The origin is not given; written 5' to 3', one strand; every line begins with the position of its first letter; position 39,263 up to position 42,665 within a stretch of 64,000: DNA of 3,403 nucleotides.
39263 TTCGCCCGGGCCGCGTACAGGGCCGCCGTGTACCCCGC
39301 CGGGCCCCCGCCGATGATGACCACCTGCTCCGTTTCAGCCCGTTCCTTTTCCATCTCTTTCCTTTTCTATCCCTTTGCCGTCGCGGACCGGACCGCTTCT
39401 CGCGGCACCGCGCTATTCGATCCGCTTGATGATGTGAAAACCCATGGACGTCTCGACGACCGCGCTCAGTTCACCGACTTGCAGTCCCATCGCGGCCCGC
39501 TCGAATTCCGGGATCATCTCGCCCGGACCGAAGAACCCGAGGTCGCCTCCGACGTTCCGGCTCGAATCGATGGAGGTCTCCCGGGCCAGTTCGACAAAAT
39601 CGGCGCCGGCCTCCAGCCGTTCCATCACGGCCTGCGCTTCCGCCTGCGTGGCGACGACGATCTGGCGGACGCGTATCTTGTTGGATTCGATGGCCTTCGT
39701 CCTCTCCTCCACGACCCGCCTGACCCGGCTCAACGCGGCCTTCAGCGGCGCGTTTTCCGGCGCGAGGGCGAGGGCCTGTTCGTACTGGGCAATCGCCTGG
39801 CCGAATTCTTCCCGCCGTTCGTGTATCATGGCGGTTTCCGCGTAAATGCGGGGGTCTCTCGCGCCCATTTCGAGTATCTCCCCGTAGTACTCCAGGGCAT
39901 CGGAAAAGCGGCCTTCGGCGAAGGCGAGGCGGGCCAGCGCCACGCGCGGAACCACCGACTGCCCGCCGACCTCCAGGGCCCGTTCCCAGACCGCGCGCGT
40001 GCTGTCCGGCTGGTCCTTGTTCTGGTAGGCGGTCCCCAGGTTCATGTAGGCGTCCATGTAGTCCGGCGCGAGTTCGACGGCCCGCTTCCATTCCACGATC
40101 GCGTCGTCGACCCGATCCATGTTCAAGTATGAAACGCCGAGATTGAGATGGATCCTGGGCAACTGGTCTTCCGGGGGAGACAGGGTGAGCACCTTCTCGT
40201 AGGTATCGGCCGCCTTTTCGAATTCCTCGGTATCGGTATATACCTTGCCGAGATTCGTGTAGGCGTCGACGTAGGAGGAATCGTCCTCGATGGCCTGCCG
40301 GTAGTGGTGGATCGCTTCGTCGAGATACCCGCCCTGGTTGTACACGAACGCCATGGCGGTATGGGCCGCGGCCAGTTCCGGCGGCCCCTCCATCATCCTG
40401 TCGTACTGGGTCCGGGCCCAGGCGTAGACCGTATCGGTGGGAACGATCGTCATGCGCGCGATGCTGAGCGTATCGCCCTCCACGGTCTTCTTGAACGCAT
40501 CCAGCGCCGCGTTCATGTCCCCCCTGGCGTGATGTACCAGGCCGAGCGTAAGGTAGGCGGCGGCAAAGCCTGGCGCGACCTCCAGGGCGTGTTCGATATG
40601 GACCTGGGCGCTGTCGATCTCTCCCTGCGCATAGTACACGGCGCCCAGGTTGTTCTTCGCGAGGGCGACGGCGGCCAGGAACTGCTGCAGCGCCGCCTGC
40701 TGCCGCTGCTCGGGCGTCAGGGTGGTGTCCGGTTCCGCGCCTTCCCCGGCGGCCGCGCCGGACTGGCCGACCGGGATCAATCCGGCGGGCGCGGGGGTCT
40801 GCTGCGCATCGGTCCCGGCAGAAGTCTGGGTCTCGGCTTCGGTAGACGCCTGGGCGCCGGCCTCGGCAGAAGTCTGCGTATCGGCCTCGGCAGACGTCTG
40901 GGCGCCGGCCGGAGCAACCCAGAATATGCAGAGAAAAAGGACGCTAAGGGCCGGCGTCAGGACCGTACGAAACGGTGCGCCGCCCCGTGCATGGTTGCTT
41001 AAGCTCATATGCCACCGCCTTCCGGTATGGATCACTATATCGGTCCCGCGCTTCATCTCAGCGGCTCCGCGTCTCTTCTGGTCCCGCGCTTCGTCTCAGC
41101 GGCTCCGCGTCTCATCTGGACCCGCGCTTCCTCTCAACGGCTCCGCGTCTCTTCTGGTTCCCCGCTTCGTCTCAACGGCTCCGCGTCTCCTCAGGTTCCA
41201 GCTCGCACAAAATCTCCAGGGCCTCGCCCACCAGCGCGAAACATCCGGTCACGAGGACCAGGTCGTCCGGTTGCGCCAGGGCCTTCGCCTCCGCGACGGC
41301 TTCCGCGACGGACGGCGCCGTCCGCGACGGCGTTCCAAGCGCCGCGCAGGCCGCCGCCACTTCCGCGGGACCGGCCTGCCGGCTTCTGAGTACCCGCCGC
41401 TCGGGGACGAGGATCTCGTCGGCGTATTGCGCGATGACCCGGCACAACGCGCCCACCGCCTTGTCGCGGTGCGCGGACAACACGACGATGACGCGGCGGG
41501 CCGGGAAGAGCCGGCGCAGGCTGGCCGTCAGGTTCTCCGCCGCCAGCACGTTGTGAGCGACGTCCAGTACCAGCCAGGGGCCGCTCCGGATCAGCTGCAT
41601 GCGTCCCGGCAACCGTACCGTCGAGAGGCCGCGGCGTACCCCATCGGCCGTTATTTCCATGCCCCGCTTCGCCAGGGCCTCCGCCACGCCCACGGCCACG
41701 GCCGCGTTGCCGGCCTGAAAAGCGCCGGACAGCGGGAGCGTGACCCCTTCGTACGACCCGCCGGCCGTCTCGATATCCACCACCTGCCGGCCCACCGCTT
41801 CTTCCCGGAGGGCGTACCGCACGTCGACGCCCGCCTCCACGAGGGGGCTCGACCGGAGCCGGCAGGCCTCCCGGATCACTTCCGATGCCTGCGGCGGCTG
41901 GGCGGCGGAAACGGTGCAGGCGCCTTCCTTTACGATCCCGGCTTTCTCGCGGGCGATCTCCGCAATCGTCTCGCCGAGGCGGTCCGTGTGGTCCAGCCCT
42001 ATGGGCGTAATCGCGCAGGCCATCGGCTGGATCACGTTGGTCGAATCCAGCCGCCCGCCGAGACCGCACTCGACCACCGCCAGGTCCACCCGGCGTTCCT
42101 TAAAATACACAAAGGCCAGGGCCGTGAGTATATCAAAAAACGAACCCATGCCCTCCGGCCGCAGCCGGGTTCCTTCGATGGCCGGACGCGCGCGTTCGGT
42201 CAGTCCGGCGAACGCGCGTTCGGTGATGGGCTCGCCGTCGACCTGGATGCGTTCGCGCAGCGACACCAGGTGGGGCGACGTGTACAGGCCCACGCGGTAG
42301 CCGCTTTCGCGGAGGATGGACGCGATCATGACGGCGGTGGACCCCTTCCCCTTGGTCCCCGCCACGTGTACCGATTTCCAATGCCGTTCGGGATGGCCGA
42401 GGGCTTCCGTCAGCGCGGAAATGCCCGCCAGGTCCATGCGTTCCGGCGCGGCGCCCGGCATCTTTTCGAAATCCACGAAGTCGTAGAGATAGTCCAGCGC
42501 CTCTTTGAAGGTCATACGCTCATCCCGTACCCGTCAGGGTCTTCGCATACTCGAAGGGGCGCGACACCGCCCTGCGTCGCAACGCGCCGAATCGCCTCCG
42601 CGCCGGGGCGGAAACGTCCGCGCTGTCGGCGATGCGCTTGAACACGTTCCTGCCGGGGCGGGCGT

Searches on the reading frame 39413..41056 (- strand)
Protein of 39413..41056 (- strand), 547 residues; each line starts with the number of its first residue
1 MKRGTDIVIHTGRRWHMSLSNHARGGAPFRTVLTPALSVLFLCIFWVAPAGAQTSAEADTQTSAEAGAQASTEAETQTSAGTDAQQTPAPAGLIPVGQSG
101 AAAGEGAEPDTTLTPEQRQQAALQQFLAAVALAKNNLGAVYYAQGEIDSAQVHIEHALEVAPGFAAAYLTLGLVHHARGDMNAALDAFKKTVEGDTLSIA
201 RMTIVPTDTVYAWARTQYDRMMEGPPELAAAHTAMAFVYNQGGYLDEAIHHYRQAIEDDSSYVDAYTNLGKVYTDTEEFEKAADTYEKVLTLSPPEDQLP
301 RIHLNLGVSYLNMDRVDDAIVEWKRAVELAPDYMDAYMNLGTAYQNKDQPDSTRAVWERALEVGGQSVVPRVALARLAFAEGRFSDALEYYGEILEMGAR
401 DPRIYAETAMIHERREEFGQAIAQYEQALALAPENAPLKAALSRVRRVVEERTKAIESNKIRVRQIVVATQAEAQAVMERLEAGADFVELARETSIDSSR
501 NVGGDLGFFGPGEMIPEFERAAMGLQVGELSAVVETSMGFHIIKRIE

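Call 64: search_protein_families(library=pfam, proteins=[window:39413-41056:-], max_evalue=0.001)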
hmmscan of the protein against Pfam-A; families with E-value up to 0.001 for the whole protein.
window:39413-41056:- (547 aa): 27 families (the best 25 are shown)
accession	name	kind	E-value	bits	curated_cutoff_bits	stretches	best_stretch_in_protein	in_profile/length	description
PF00515.34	TPR_1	-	3.8e-41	137.7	27.8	3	263-294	1-32/34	Tetratricopeptide repeat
PF07719.23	TPR_2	-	2.5e-37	124.3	27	3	301-333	2-34/34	Tetratricopeptide repeat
PF13414.12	TPR_11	-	8.5e-30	102.6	26.8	3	238-273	3-38/42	TPR repeat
PF13181.12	TPR_8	-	6.5e-29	98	25.7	1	264-294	2-32/34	Tetratricopeptide repeat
PF13432.12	TPR_16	-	1.1e-25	90.1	32.7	3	373-436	2-65/65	Tetratricopeptide repeat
PF13424.12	TPR_12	-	2.8e-25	88.7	30.1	3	131-193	3-73/77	Tetratricopeptide repeat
PF13428.12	TPR_14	-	7e-23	79.2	23.5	0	402-443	1-42/44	Tetratricopeptide repeat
PF14559.12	TPR_19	-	1.4e-21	77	25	1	245-290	7-52/68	Tetratricopeptide repeat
PF13616.12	Rotamase_3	-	3.4e-21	76.4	22.5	1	468-545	23-112/116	PPIC-type PPIASE domain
PF00639.27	Rotamase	-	4.8e-20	72.8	21.7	1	469-546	17-96/97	PPIC-type PPIASE domain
PF13431.12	TPR_17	-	1e-19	69.5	24.4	0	324-351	3-30/34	Tetratricopeptide repeat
PF13374.12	TPR_10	-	2.6e-18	65.8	27.5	1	130-160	1-31/42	Tetratricopeptide repeat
PF13176.12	TPR_7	-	1.9e-15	56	27.9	1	265-294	1-30/36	Tetratricopeptide repeat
PF13174.12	TPR_6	-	2.6e-13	50.1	26.3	0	304-332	4-32/33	Tetratricopeptide repeat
PF23914.1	TPR_CcmH_CycH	-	7.3e-11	42.6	42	0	306-401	56-155/158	Cytochrome c-type biogenesis protein H TPR domain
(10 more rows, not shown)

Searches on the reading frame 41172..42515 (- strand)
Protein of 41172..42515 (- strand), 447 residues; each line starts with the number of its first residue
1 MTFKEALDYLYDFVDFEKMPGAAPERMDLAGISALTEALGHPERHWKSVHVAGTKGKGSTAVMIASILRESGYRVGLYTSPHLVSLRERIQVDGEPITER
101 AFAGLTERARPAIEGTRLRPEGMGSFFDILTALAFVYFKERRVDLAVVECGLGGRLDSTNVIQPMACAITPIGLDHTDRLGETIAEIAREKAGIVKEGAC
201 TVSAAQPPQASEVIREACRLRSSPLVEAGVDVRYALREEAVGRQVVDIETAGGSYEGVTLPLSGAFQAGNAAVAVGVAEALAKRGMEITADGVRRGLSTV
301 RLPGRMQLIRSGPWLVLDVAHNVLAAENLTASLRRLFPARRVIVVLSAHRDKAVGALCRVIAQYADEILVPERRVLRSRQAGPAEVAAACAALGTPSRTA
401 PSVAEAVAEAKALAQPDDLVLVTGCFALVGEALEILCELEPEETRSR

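Call 64: search_protein_families(library=pfam, proteins=[window:41172-42515:-], max_evalue=0.001)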
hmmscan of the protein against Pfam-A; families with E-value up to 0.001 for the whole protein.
window:41172-42515:- (447 aa): 2 families
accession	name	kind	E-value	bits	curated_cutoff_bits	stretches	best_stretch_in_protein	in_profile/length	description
PF02875.26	Mur_ligase_C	-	4.3e-19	70.1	28.4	1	304-425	1-126/127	Mur ligase, glutamate ligase domain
PF08245.18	Mur_ligase_M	-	2.2e-11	44.5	24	1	51-278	1-200/200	Mur ligase middle domain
